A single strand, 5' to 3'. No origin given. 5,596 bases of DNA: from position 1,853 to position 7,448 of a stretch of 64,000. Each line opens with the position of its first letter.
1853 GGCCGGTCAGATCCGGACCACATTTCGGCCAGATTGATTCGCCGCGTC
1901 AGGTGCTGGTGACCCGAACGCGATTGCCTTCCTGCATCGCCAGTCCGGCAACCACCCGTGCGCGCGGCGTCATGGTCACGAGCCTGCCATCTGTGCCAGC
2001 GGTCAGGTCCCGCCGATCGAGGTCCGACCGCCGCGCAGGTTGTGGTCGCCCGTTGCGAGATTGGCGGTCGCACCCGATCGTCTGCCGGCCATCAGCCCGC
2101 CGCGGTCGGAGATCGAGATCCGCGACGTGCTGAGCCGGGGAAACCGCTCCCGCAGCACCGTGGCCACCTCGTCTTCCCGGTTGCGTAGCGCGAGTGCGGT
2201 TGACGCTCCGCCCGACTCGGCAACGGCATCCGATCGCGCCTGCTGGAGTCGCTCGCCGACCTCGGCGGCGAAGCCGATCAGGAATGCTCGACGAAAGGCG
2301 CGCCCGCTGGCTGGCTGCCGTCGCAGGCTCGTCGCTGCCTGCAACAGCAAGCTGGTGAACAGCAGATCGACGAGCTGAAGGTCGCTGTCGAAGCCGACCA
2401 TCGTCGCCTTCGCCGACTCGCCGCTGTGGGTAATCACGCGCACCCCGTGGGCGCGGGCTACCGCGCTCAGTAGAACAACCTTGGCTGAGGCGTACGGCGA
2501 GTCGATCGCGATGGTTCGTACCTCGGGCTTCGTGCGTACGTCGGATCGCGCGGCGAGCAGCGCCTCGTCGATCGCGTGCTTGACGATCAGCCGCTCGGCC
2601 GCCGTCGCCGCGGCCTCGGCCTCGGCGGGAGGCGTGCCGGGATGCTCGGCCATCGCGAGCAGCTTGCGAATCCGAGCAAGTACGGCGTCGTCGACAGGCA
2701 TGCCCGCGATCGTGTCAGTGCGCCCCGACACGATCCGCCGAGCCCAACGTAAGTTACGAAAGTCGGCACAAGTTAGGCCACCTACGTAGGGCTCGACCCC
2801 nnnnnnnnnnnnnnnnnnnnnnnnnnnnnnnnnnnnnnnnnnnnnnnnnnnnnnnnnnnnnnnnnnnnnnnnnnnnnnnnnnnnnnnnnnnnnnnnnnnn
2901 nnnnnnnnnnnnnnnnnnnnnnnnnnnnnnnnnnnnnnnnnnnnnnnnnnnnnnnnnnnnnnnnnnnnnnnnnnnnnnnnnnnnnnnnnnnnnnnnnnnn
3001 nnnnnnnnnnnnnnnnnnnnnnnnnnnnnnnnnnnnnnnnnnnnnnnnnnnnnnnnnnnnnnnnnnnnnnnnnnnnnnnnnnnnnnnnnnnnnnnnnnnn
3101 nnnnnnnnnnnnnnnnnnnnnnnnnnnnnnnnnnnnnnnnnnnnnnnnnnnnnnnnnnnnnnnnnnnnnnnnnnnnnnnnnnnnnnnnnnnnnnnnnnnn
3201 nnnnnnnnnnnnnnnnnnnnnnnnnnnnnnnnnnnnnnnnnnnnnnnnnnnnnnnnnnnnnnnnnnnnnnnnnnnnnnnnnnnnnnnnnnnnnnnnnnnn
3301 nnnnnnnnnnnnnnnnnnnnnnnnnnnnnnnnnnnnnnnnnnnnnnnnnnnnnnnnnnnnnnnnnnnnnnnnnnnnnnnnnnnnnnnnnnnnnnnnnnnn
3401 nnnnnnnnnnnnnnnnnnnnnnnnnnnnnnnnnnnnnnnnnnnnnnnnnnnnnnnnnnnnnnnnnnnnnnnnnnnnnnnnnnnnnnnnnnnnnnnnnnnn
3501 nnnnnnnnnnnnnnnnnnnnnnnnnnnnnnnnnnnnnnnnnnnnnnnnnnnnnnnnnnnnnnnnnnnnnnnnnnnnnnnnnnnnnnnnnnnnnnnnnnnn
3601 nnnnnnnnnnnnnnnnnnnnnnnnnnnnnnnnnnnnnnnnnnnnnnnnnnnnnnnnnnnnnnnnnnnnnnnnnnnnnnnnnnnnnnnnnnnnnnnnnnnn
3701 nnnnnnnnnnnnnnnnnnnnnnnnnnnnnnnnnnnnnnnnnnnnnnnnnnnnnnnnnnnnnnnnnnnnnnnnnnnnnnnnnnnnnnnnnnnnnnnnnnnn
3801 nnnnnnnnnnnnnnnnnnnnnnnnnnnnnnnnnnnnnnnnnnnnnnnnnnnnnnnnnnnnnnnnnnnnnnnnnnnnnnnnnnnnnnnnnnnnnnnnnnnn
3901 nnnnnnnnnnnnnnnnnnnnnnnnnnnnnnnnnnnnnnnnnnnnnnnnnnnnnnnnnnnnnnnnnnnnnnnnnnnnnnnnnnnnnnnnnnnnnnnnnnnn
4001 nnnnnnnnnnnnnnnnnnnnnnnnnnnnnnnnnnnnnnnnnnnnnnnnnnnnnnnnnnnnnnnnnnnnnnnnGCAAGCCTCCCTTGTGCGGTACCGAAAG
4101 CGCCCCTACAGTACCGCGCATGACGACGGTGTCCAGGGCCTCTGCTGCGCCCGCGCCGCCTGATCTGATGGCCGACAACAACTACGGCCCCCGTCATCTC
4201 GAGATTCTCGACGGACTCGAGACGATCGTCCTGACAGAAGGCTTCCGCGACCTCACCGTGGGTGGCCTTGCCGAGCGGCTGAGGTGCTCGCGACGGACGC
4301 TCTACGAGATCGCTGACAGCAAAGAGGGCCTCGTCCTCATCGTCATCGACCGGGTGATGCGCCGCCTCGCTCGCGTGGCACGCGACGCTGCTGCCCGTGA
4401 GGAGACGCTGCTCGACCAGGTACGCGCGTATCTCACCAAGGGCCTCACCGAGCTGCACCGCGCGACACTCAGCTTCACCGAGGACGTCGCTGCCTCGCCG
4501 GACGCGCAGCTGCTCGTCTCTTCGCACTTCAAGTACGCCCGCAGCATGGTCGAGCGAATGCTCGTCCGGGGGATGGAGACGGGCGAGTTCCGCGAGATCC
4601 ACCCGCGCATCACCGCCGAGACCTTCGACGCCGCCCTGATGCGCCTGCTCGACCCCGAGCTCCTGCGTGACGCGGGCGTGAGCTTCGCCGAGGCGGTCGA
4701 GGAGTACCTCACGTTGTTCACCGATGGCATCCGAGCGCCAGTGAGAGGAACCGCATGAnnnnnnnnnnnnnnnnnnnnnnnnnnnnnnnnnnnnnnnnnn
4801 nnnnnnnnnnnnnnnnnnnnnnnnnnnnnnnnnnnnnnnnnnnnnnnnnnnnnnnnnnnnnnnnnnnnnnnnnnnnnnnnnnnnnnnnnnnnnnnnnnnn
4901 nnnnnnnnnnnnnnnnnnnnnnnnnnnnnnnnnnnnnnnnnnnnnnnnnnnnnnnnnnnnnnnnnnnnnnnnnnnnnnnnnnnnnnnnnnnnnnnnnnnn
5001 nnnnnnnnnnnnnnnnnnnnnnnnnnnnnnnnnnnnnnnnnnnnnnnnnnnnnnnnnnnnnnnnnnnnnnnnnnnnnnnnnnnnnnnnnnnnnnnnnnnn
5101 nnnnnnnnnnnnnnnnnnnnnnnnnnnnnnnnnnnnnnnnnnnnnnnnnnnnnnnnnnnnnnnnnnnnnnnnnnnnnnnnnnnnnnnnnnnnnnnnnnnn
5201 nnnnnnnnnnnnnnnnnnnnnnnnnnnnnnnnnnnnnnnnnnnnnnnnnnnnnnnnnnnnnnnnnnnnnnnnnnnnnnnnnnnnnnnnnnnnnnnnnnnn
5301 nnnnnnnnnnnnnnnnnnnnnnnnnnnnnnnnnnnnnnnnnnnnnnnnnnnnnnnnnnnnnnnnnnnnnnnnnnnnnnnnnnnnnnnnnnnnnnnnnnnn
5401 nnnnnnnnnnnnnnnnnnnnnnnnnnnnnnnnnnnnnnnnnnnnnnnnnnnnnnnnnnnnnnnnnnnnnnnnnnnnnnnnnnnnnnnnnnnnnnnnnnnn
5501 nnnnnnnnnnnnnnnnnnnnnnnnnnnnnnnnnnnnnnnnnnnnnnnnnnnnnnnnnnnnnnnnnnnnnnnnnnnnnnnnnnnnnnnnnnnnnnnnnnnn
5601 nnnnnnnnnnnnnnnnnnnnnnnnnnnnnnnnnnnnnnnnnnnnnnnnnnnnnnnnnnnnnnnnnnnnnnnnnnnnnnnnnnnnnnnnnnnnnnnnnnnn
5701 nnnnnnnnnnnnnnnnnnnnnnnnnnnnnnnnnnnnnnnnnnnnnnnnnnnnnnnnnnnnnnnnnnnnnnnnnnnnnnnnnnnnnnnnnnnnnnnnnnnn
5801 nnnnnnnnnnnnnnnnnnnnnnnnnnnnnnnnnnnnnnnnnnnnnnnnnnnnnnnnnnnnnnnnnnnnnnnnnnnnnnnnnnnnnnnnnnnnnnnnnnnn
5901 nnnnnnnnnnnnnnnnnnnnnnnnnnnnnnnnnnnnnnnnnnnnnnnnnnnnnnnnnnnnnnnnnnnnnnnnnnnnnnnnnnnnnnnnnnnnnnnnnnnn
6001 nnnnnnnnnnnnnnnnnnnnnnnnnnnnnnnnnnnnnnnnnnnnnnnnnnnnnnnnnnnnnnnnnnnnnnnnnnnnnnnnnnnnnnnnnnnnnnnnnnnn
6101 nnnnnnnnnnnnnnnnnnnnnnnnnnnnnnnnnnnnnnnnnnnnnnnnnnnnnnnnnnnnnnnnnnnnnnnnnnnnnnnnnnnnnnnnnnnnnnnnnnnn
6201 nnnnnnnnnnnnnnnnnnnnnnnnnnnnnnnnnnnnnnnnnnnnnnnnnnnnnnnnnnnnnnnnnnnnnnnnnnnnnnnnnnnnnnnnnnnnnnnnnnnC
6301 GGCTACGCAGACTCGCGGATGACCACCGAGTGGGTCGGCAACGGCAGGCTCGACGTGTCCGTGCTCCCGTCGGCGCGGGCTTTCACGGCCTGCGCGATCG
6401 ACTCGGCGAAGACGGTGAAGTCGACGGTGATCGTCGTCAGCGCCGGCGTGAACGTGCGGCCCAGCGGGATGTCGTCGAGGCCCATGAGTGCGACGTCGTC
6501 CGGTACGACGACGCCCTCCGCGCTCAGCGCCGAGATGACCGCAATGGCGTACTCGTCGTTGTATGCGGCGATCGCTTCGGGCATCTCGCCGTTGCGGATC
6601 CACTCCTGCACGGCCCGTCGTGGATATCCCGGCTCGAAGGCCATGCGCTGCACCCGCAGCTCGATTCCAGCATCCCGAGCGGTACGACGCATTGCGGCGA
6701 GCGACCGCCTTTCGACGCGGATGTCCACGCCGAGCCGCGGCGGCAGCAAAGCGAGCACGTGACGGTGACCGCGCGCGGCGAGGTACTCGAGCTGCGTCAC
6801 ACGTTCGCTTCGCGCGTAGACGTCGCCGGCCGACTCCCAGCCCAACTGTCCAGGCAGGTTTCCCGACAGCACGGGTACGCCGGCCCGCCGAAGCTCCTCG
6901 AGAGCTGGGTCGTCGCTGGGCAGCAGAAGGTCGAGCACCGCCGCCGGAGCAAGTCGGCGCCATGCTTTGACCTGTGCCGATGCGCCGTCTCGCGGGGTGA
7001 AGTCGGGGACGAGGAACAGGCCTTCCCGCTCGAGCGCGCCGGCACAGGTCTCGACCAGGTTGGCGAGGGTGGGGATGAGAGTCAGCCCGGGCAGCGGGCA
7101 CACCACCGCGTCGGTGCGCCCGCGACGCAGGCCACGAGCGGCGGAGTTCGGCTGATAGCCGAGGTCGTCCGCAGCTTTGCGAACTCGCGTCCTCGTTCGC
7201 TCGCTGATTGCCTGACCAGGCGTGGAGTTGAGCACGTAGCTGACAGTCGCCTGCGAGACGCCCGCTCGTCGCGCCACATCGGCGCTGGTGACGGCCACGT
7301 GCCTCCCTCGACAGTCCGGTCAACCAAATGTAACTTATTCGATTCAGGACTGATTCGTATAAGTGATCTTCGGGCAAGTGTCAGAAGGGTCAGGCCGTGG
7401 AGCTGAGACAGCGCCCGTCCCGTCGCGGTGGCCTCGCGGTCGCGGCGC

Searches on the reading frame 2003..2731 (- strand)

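Call 52: search_protein_families(library=pfam, proteins=[window:2003-2731:-], max_evalue=0.001)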
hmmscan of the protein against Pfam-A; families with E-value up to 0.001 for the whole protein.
window:2003-2731:- (242 aa): 2 families
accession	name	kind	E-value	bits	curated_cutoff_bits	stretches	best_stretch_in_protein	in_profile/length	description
PF10979.13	DUF2786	-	2.3e-14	53.5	23.9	1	17-56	2-40/40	Protein of unknown function (DUF2786)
PF23771.1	DUF7168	-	1.5e-09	38.1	25.5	1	85-171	25-115/140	Domain of unknown function (DUF7168)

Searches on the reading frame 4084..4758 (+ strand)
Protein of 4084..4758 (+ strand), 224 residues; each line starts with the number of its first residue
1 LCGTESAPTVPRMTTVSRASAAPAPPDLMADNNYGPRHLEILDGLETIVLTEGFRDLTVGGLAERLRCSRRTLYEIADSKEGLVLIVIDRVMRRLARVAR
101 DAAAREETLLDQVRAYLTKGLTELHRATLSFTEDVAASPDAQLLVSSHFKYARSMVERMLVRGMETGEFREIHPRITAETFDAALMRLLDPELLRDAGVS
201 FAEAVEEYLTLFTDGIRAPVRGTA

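Call 52: search_protein_families(library=pfam, proteins=[window:4084-4758:+], max_evalue=0.001)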
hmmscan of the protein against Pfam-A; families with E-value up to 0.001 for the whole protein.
window:4084-4758:+ (224 aa): 3 families
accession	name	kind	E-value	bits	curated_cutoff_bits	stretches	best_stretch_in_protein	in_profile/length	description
PF17935.6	TetR_C_27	-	1.3e-05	25.7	26.1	1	141-197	37-93/106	Tetracyclin repressor-like, C-terminal domain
PF17932.6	TetR_C_24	-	0.00021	21.9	26.4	1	106-181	5-80/114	Tetracyclin repressor-like, C-terminal domain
PF00440.29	TetR_N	-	0.00025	21.2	24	1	48-85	8-45/47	Bacterial regulatory proteins, tetR family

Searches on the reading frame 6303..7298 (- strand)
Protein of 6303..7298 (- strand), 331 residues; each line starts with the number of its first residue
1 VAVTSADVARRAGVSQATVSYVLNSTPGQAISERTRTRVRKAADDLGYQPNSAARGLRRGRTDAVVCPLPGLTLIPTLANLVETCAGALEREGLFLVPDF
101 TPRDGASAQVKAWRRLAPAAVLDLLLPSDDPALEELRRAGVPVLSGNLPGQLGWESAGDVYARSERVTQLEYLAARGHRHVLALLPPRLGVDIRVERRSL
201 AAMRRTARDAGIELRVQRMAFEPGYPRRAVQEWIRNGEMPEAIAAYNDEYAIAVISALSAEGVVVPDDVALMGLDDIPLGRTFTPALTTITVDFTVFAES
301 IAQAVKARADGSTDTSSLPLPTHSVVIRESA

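Call 52: search_protein_families(library=pfam, proteins=[window:6303-7298:-], max_evalue=0.001)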
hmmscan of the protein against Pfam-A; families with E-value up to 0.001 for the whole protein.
window:6303-7298:- (331 aa): 3 families
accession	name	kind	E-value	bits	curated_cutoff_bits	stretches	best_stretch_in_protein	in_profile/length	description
PF13377.12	Peripla_BP_3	-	7.8e-23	81.8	26.5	1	171-330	2-166/167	Periplasmic binding protein-like domain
PF00356.27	LacI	-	1.7e-16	60.2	27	1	7-51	4-46/46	Bacterial regulatory proteins, lacI family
PF00532.27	Peripla_BP_1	-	0.00021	21.3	22.2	1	169-277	111-226/281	Periplasmic binding proteins and sugar binding domain of LacI family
